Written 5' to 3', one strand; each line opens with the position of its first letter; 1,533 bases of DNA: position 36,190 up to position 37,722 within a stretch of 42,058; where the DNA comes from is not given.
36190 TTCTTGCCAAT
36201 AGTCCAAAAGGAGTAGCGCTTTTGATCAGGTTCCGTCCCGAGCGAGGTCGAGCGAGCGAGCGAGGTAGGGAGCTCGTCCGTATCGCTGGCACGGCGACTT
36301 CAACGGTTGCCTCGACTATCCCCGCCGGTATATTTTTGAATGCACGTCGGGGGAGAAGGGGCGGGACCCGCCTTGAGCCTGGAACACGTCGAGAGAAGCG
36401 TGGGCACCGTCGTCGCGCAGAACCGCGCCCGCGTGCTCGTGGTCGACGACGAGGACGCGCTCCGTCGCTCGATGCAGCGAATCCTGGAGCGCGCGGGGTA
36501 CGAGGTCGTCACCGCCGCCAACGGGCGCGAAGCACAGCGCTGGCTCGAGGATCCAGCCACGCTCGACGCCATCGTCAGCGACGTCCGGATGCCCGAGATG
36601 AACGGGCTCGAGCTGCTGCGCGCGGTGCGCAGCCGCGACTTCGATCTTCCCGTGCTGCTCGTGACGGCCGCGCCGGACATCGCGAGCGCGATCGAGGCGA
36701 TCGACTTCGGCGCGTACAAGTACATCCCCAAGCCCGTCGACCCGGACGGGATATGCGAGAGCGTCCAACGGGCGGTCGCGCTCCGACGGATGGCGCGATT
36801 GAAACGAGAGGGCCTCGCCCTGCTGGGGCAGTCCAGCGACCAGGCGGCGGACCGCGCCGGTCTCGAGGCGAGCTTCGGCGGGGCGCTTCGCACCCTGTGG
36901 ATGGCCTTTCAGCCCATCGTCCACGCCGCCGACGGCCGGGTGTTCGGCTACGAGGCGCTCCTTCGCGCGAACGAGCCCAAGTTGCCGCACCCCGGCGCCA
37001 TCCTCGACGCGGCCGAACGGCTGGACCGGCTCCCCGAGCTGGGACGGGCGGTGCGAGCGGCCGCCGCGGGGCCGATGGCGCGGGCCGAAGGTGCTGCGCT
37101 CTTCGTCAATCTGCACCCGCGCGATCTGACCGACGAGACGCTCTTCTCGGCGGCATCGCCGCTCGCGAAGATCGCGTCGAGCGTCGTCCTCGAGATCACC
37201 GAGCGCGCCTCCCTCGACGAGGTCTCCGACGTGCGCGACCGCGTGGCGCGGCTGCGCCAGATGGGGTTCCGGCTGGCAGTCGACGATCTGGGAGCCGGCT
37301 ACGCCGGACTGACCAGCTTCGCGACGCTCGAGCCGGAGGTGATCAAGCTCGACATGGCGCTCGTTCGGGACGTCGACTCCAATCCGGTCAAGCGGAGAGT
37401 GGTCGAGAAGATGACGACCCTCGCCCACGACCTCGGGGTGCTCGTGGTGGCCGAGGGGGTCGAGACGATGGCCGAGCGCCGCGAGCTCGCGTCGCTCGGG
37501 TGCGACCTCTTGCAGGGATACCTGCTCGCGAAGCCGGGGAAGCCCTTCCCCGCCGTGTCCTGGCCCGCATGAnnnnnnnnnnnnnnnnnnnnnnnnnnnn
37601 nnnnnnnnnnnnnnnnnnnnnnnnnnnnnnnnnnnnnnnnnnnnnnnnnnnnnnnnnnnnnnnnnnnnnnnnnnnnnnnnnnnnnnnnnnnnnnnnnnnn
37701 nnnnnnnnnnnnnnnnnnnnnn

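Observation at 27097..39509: Wsp/Frz-like chemosensory operon wired to a triple-receiver kinase and a divergent REC-EAL: candidate chemosensory-to-phosphorelay-to-c-di-GMP-degradation system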

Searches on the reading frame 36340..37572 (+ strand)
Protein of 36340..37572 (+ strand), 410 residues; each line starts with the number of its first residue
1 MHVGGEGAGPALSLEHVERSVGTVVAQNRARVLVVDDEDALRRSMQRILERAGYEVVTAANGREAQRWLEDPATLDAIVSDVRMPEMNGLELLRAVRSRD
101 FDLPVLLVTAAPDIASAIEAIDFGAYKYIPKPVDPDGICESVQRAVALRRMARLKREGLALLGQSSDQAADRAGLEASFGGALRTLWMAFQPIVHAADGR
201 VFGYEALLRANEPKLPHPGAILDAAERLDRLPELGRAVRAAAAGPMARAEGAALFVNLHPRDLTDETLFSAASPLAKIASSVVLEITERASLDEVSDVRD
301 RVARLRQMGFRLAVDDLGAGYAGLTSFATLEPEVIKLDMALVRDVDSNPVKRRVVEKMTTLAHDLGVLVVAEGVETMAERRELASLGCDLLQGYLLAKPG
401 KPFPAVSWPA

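Call 4: search_protein_families(library=pfam, proteins=[window:36340-37572:+], max_evalue=0.001)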
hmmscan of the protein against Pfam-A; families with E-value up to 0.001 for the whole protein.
window:36340-37572:+ (410 aa): 3 families
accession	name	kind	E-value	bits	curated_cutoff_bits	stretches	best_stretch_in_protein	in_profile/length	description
PF00563.25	EAL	-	2.2e-53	181.5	31.3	1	185-399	12-236/236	EAL domain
PF00072.30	Response_reg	-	1.4e-29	102.9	30.2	1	32-142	1-110/111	Response regulator receiver domain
PF03709.21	OKR_DC_1_N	-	1.7e-05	25.5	29.3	1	43-110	7-71/111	Orn/Lys/Arg decarboxylase, N-terminal domain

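Call 31: find_homologous_proteins(query=window:36340-37572:+, max_evalue=1e-20)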
Query window:36340-37572:+ (410 aa): 7930 proteins with E <= 1e-20 among 8000 candidates; the best 120 are listed.
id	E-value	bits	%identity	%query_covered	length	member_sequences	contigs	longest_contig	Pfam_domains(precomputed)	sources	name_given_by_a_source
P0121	1.9e-250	848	100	97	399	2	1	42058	PF00563.26,PF03709.22,PF00072.31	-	-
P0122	7.6e-221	751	88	97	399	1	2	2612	PF00563.26,PF00072.31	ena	-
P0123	3.5e-220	749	89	97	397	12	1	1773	PF00563.26,PF00072.31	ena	-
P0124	2.3e-217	740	87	97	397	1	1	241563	PF00563.26,PF00072.31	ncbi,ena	-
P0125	2.5e-216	736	87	97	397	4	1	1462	PF00563.26,PF00072.31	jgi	jgi:EAL domain-containing protein (putative c-di-GMP-specific phosphodiesterase class I)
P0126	1.7e-214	730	87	97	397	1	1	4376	PF00563.26,PF00072.31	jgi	jgi:EAL domain-containing protein (putative c-di-GMP-specific phosphodiesterase class I)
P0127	8.9e-211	718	84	97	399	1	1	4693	PF00563.26,PF00072.31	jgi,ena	-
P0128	2.0e-197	674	81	95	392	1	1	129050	PF00563.26,PF03709.22,PF00072.31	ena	-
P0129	2.6e-196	670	87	89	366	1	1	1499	PF00563.26,PF00072.31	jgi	jgi:EAL domain-containing protein (putative c-di-GMP-specific phosphodiesterase class I)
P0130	3.8e-191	653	79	96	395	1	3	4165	PF00563.26,PF00072.31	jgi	jgi:EAL domain-containing protein (putative c-di-GMP-specific phosphodiesterase class I)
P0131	2.3e-189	647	77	94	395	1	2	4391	PF00563.26,PF00072.31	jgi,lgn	jgi:EAL domain-containing protein (putative c-di-GMP-specific phosphodiesterase class I)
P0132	2.0e-174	598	72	93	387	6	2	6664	PF00563.26,PF03709.22,PF00072.31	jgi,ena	-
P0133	3.2e-167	575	70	93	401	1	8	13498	PF00563.26,PF00072.31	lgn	-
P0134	7.8e-166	570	71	92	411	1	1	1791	PF00563.26,PF00072.31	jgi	jgi:EAL domain-containing protein (putative c-di-GMP-specific phosphodiesterase class I)/AmiR/NasT f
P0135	4.3e-165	568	71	92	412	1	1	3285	PF00563.26,PF00072.31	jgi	jgi:EAL domain-containing protein (putative c-di-GMP-specific phosphodiesterase class I)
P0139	8.3e-164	563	69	93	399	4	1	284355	PF00563.26,PF00072.31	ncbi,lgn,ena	-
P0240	1.1e-137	477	60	93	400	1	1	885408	PF00563.26,PF00072.31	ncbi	ncbi:MAG: EAL domain-containing response regulator [Polyangiaceae bacterium]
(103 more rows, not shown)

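Call 32: find_encoding_contigs(protein=P0124, flank=10000, max_places=1)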
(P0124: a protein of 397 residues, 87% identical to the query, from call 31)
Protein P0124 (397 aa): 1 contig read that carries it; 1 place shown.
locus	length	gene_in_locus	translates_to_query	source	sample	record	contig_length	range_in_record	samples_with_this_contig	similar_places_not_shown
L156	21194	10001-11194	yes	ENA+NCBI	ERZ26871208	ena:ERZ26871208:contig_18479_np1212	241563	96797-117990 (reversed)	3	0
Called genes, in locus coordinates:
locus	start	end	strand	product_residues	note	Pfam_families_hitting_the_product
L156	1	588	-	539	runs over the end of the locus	PF00072:Response_reg, PF00512:HisKA (weak), PF02518:HATPase_c, PF00072:Response_reg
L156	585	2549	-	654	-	PF00072:Response_reg, PF00512:HisKA, PF02518:HATPase_c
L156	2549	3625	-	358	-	PF00072:Response_reg, PF01339:CheB_methylest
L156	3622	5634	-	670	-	PF01627:Hpt, PF02518:HATPase_c, PF01584:CheW, PF00072:Response_reg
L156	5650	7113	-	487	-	-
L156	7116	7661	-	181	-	PF01584:CheW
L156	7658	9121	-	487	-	PF13649:Methyltransf_25 (faint), PF01739:CheR, PF13489:Methyltransf_23 (weak), PF13847:Methyltransf_31 (faint), PF08241:Methyltransf_11 (weak), PF08242:Methyltransf_12 (weak)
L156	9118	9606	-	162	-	PF01584:CheW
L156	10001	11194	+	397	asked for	PF00072:Response_reg, PF00563:EAL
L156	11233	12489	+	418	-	PF00069:Pkinase, PF07714:PK_Tyr_Ser-Thr, PF06293:Kdo (weak), PF17667:Pkinase_fungal (weak), PF07238:PilZ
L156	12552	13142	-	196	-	PF00072:Response_reg, PF00196:GerE (weak)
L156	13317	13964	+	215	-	PF00072:Response_reg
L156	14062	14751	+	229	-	-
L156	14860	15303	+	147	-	-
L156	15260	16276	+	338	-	PF02624:YcaO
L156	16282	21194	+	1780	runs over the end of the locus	PF00069:Pkinase, PF07714:PK_Tyr_Ser-Thr, PF13191:AAA_16, PF01590:GAF (weak), PF13185:GAF_2 (weak), PF13492:GAF_3 (weak), PF02518:HATPase_c, PF00072:Response_reg, +1 more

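Call 33: find_encoding_contigs(protein=P0128, flank=10000, max_places=1)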
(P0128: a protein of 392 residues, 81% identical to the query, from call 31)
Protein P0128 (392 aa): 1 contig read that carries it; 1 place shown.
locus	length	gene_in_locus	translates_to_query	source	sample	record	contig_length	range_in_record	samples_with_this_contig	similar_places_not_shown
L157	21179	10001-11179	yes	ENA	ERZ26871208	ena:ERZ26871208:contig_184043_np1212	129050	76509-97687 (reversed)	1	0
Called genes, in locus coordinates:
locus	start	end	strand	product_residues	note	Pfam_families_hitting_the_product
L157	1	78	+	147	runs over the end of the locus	PF00582:Usp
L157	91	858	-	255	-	-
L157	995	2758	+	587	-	PF12891:Glyco_hydro_44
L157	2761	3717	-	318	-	PF07719:TPR_2 (faint)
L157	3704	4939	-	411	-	-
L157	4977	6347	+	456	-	PF16697:Yop-YscD_cpl, PF00498:FHA, PF00158:Sigma54_activat, PF14532:Sigma54_activ_2, PF00004:AAA (weak), PF07724:AAA_2 (weak), PF07728:AAA_5, PF25601:AAA_lid_14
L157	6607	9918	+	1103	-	-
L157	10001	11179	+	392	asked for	PF00072:Response_reg, PF03709:OKR_DC_1_N (faint), PF00563:EAL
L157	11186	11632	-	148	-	PF00072:Response_reg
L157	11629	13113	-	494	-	PF00672:HAMP (weak), PF00512:HisKA, PF02518:HATPase_c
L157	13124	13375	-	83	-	-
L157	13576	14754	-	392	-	-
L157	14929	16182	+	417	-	PF00069:Pkinase, PF07714:PK_Tyr_Ser-Thr, PF03109:ABC1 (faint), PF06293:Kdo (weak), PF17667:Pkinase_fungal (weak), PF07238:PilZ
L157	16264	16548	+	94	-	PF04248:NTP_transf_9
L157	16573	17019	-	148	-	-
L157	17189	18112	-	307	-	PF00892:EamA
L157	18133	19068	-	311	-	-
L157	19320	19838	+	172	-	-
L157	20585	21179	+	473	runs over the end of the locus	-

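Call 34: find_encoding_contigs(protein=P0139, flank=10000, max_places=1)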
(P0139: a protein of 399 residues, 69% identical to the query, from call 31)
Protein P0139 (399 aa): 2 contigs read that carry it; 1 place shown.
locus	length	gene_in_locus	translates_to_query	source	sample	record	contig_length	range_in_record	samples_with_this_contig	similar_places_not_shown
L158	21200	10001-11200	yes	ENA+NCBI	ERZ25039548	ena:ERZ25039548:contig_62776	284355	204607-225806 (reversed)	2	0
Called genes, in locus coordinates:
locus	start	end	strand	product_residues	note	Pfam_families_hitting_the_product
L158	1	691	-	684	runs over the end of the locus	PF01627:Hpt, PF02518:HATPase_c, PF01584:CheW, PF00072:Response_reg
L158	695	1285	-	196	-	PF00015:MCPsignal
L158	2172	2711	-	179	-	PF01584:CheW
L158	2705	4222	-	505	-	PF01739:CheR, PF08242:Methyltransf_12 (faint), PF14559:TPR_19 (weak)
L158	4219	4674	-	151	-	PF01584:CheW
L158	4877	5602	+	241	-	PF00072:Response_reg, PF00196:GerE, PF08281:Sigma70_r4_2 (weak)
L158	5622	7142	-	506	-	PF00989:PAS, PF13188:PAS_8, PF08448:PAS_4, PF13426:PAS_9 (weak), PF00512:HisKA, PF02518:HATPase_c, PF00072:Response_reg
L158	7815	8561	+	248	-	PF02518:HATPase_c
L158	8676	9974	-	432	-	PF00069:Pkinase, PF03109:ABC1 (faint), PF07714:PK_Tyr_Ser-Thr, PF07238:PilZ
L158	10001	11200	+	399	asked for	PF00072:Response_reg, PF00563:EAL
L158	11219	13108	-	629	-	PF02705:K_trans, PF22776:K_trans_C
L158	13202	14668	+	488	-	PF07969:Amidohydro_3 (weak)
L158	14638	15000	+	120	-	-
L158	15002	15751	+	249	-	PF00440:TetR_N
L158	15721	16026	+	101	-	PF03537:Glyco_hydro_114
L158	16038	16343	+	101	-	-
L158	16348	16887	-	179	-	-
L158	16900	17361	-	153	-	-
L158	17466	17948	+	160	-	-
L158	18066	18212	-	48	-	-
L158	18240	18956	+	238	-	PF13328:HD_4, PF01966:HD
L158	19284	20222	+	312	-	PF02824:TGS, PF28438:RelA_RIS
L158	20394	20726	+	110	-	-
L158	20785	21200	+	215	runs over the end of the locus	PF14014:DUF4230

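Call 36: search_solved_structures(query=window:36340-37572:+, max_evalue=1e-10, show_alignments=2)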
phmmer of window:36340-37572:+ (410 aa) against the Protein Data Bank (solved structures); distinct sequences matched with E-value up to 1e-10: 164 (the best 60 are shown).
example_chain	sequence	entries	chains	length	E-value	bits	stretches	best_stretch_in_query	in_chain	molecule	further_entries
6ifq_B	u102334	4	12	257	6.2e-28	101.2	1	187-406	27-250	cyclic di nucleotide phoshodiesterase | EAL domain protein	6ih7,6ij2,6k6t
6ih1_A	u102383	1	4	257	6.5e-28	101.1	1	187-406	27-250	cyclic di nucleotide phoshodiesterase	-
3sy8_A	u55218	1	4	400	4.1e-26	95.2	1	28-399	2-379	RocR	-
2r6o_A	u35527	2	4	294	1.3e-25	93.6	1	185-400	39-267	Putative diguanylate cyclase/phosphodiesterase (GGDEF & EAL domains) | PUTATIVE DIGUANYLATE CYCLASE/PHOSPHODIESTERASE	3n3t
3gfx_A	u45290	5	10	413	2.5e-25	92.6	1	188-409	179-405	Klebsiella pneumoniae BlrP1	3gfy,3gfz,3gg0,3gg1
5yrp_A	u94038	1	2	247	2.3e-23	86.1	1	187-399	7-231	Sensory box/response regulator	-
4hu3_A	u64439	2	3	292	1e-22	84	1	184-404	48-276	Oxygen sensor protein DosP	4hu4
1l5y_A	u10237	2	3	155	3.7e-22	82.2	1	32-158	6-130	C4-DICARBOXYLATE TRANSPORT TRANSCRIPTIONAL REGULATORY PROTEIN DCTD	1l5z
1qkk_A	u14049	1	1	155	4e-22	82.1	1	32-156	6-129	C4-DICARBOXYLATE TRANSPORT TRANSCRIPTIONAL REGULATORY PROTEIN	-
9clo_A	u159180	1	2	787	1e-21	80.7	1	184-404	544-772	Oxygen sensor protein DosP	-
9cmf_A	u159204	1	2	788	1e-21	80.7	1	184-404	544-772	Oxygen sensor protein DosP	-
9bgv_A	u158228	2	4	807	1.1e-21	80.7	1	184-404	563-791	Oxygen sensor protein DosP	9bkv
9cdr_A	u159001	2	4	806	1.1e-21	80.6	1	184-404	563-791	Oxygen sensor protein DosP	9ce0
4rni_A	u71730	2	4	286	2.6e-21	79.4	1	165-405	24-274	Motility regulator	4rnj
8arv_A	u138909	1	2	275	3.7e-21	78.9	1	185-399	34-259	Bifunctional diguanylate cyclase/phosphodiesterase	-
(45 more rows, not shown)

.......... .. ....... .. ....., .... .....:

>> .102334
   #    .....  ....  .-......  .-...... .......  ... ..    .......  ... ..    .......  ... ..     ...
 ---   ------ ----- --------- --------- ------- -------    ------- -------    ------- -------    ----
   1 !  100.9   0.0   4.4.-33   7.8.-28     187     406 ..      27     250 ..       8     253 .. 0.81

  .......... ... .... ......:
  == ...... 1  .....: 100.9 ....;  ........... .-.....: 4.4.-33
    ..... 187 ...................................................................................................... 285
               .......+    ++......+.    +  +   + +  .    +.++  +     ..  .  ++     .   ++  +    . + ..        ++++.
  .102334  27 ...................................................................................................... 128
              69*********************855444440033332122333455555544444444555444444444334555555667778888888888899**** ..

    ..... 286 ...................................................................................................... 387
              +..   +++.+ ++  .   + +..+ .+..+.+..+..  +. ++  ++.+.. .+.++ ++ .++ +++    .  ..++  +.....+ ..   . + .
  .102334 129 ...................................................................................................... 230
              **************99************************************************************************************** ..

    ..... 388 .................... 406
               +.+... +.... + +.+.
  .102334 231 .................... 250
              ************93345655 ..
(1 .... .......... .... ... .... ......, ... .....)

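Call 44: find_encoding_contigs(protein=P0240, flank=10000, max_places=1)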
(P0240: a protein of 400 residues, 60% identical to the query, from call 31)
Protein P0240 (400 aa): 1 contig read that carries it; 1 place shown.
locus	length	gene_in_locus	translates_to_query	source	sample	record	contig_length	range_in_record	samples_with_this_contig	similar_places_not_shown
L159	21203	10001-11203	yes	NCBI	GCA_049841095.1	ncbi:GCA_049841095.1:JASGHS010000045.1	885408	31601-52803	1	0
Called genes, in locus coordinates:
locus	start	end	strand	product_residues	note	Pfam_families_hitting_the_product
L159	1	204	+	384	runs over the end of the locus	PF01547:SBP_bac_1, PF12849:PBP_like_2, PF12727:PBP_like (faint)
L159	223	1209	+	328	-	PF00528:BPD_transp_1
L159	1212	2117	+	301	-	PF00528:BPD_transp_1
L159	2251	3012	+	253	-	PF02463:SMC_N (weak), PF13175:AAA_15 (weak), PF00005:ABC_tran, PF13304:AAA_21 (faint)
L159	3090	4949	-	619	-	PF00069:Pkinase (faint)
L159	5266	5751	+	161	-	PF02885:Glycos_trans_3N, PF00591:Glycos_transf_3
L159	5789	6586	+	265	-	PF00591:Glycos_transf_3, PF07831:PYNP_C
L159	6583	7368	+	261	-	PF02517:Rce1-like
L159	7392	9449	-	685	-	PF00133:tRNA-synt_1, PF01406:tRNA-synt_1e (faint), PF01921:tRNA-synt_1f (faint), PF09334:tRNA-synt_1g, PF01588:tRNA_bind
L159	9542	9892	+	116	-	-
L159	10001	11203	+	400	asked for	PF00072:Response_reg, PF00563:EAL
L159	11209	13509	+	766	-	PF08448:PAS_4, PF00989:PAS, PF08448:PAS_4, PF13426:PAS_9, PF08447:PAS_3, PF13426:PAS_9, PF00512:HisKA, PF02518:HATPase_c, +3 more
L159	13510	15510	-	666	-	PF13377:Peripla_BP_3, PF13407:Peripla_BP_4 (weak), PF07228:SpoIIE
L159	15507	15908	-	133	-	-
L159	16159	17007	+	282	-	PF00106:adh_short, PF08659:KR, PF13561:adh_short_C2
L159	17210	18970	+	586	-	-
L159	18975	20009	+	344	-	-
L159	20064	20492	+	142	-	PF00072:Response_reg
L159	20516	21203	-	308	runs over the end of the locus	PF01040:UbiA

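Call 60: search_protein_families(library=ncbifam, proteins=[window:36340-37572:+], max_evalue=1e-10)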
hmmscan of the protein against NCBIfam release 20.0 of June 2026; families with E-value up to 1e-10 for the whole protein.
window:36340-37572:+ (410 aa): 76 families (the best 25 are shown)
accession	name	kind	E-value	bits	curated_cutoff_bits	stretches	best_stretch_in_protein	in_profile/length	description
NF052265.1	EAL_dom_RimA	equivalog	1.4e-35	122.8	430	1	188-399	19-233/248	S6 modification regulatory phosphodiesterase RimA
NF052596.1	RR_EAL_PvrR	equivalog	2.2e-35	122.1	580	1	29-398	3-378/398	response regulator cyclic di-GMP phosphodiesterase PvrR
NF045675.1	PhdiestaseDibA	equivalog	3.3e-29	101.7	980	1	151-400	353-616/623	phosphodiesterase DibA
NF007474.0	PRK10060.1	equivalog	4.3e-29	101.2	782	1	186-400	422-645/663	cyclic di-GMP phosphodiesterase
TIGR01818.1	ntrC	equivalog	8.2e-28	97.4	558.6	1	32-151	1-119/463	nitrogen regulation protein NR(I)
NF008469.0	PRK11361.1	equivalog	1.1e-27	96.8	714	1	29-153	4-127/461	acetoacetate metabolism transcriptional regulator AtoC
NF008467.0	PRK11359.1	equivalog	1.1e-27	96.4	857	1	185-401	557-784/800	oxygen-sensing cyclic-di-GMP phosphodiesterase DosP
NF053512.1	nitric_RR_NosR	exception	1.6e-26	93.3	400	1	32-156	1-125/422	response regulator c-di-GMP phosphodiesterase, NosR family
NF006900.1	PRK09390.1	equivalog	6.1e-26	91.2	255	1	29-150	4-124/203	response regulator FixJ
NF047793.1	ResRegPgtA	equivalog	3.3e-25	88.8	650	1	28-155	4-130/414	two-component system response regulator PgtA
NF053781.1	cdiGMPphdstlr2612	equivalog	5.5e-25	87.2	1600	1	146-400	986-1256/1268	Tlr1612 family c-di-GMP phosphodiesterase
NF007839.0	PRK10551.1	equivalog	1.1e-24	86.9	461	1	186-399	277-500/518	cyclic di-GMP phosphodiesterase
NF052458.1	PhdiestGepA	equivalog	6.7e-24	84.1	1200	1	190-409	609-838/840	phosphodiesterase GepA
NF008176.1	PRK10923.1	equivalog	1.2e-23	83.4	620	1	29-153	3-126/469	nitrogen regulation protein NR(I)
NF045944.1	ResRegRpaBCyano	equivalog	1.3e-23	83.6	330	1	33-155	1-119/229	response regulator transcription factor RpaB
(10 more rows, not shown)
